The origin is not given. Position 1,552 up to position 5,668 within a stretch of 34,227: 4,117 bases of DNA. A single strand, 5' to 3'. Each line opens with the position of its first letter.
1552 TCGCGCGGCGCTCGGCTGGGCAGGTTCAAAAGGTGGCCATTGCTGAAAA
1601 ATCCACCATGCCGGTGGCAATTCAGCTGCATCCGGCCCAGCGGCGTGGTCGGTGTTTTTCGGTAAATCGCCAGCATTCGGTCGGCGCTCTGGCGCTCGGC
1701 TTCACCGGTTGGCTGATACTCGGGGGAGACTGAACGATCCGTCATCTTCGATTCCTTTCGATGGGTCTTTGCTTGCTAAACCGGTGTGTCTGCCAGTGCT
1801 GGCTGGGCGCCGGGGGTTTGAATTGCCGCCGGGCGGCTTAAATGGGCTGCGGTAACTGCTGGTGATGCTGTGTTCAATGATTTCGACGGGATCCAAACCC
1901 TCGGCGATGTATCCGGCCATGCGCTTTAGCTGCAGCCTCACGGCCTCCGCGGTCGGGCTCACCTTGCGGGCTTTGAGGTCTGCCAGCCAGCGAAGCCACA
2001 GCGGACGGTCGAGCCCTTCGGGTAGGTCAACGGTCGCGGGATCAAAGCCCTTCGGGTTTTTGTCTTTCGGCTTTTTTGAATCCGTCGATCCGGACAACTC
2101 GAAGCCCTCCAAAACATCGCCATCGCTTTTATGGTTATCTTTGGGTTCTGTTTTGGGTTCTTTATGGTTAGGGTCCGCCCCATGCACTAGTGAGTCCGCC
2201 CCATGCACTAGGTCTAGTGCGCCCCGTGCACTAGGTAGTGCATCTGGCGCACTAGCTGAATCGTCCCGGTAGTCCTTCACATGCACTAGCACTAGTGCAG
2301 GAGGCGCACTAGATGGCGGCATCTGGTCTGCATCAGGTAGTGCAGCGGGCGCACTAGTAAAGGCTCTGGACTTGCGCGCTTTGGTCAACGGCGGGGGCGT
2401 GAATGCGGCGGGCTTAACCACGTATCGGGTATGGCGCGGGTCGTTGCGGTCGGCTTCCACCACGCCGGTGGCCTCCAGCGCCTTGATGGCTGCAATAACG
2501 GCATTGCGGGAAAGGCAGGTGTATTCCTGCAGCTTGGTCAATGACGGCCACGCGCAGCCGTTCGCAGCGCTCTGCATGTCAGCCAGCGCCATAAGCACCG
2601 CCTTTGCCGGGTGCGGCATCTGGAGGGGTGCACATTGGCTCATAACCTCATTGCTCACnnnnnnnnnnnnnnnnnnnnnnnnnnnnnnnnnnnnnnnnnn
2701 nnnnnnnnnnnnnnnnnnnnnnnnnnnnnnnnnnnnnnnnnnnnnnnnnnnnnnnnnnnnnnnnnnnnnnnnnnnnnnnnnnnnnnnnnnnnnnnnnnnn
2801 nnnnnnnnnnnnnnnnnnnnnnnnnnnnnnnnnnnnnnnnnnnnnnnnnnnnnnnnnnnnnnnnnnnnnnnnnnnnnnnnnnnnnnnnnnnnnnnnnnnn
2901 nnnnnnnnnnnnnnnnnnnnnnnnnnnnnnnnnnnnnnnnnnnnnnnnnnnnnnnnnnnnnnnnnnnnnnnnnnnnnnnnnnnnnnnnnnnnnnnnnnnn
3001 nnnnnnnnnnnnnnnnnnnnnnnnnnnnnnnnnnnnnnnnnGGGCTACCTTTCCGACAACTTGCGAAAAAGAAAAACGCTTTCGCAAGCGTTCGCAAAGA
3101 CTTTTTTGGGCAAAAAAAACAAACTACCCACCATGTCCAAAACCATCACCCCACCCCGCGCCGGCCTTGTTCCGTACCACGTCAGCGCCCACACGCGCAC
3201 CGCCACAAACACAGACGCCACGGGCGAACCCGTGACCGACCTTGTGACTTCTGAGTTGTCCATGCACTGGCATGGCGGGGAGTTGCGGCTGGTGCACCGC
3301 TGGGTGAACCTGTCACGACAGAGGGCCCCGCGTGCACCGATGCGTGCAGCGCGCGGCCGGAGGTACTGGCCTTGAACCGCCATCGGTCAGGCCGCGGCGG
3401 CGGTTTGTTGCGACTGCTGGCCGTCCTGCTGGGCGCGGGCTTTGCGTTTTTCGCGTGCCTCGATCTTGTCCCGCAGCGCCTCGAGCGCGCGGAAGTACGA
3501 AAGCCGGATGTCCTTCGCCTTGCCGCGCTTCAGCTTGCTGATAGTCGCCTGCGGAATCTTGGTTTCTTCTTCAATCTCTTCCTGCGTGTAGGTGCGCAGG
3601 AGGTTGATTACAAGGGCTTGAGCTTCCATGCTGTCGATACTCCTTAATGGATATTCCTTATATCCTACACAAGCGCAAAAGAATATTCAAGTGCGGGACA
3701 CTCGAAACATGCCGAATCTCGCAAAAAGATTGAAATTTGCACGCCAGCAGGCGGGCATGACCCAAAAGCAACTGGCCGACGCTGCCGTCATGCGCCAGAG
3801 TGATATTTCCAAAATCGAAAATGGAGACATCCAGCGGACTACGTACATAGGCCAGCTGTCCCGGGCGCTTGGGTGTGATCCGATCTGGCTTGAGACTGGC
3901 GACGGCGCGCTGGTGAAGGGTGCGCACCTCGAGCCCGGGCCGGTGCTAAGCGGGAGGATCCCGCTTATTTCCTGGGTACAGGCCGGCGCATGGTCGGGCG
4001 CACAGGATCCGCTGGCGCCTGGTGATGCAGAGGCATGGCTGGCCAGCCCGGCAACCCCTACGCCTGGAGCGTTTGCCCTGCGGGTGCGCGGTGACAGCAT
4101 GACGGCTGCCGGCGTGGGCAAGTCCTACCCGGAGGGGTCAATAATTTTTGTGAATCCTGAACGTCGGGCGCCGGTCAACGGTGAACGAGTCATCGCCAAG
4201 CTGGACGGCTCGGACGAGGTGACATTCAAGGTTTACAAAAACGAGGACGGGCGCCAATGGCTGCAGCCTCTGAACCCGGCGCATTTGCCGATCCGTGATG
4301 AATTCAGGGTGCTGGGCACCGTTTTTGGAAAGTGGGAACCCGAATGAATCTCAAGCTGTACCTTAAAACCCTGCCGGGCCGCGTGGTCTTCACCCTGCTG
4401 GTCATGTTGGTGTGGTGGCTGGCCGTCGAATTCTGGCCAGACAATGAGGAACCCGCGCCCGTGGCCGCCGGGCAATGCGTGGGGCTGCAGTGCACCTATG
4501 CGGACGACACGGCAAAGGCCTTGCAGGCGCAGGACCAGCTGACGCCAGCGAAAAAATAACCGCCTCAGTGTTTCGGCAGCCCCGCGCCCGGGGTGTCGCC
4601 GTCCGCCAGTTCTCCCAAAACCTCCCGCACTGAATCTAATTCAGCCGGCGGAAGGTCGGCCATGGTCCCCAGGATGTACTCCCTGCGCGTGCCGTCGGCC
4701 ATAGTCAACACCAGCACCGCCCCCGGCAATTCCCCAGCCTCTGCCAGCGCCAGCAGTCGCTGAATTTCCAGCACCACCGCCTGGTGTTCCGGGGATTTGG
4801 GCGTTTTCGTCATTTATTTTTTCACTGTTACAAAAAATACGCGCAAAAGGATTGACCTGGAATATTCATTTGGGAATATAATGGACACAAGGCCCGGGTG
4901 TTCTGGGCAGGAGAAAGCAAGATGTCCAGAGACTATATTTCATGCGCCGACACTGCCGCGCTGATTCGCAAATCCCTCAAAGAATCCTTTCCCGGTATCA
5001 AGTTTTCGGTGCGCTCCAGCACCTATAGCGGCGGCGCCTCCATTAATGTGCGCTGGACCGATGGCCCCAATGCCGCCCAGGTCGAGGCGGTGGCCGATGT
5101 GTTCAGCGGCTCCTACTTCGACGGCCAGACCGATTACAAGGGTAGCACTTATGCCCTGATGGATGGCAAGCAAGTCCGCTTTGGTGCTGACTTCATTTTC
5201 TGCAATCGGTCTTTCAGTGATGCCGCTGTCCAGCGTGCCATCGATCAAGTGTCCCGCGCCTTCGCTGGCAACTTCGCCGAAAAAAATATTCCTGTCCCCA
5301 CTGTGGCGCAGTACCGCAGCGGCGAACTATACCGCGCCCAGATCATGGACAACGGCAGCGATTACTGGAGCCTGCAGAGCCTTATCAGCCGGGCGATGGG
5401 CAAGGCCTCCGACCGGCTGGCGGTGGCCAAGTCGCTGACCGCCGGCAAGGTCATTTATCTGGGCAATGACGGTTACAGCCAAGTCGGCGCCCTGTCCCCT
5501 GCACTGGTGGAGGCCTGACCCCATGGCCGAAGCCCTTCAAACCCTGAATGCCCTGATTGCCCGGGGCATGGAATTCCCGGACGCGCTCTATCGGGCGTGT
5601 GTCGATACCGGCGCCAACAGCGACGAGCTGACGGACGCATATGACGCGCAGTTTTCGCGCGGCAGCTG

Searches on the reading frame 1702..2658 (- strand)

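Call 27: search_protein_families(library=pfam, proteins=[window:1702-2658:-], max_evalue=0.05)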
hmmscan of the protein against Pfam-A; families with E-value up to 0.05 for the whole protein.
window:1702-2658:- (318 aa): 2 families
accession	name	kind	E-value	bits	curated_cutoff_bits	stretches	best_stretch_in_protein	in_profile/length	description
PF13730.12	HTH_36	-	9.5e-08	32.2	25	1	14-65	3-53/55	Helix-turn-helix domain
PF08279.18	HTH_11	-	0.044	14.1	25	0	40-72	18-51/55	HTH domain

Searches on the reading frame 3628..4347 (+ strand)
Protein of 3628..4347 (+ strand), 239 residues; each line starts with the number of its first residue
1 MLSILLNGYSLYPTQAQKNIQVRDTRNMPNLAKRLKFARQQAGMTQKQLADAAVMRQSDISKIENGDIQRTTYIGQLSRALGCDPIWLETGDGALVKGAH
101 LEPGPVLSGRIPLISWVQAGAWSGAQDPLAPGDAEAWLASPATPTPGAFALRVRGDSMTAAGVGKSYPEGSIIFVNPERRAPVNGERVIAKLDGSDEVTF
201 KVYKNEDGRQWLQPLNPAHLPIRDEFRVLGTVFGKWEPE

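Call 27: search_protein_families(library=pfam, proteins=[window:3628-4347:+], max_evalue=0.05)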
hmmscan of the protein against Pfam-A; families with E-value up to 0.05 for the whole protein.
window:3628-4347:+ (239 aa): 7 families
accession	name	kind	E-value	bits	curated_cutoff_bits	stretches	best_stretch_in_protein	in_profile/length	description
PF00717.28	Peptidase_S24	-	8.5e-22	77.5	23.3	1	112-232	1-115/116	Peptidase S24-like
PF01381.28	HTH_3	-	4.1e-11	43.2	23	1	35-88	1-55/55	Helix-turn-helix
PF13560.12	HTH_31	-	3.5e-08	34.1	27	1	31-85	2-58/64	Helix-turn-helix domain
PF12844.13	HTH_19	-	5.4e-08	33.1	30.2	1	33-72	2-39/64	Helix-turn-helix domain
PF13413.12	HTH_25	-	0.0026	18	24.6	1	35-70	2-37/62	Helix-turn-helix domain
PF13744.12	HTH_37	-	0.0074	16.5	27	1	31-71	19-59/80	Helix-turn-helix domain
PF13443.12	HTH_26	-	0.031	15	22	1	39-85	6-54/63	Cro/C1-type HTH DNA-binding domain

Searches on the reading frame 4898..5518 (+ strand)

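Call 27: search_protein_families(library=pfam, proteins=[window:4898-5518:+], max_evalue=0.05)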
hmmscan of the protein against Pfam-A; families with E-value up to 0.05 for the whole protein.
window:4898-5518:+ (206 aa): 1 family
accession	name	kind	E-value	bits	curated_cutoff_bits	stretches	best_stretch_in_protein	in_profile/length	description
PF18847.6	LPD29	-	2.1e-26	92.9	27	1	15-107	2-93/93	Large polyvalent protein associated domain 29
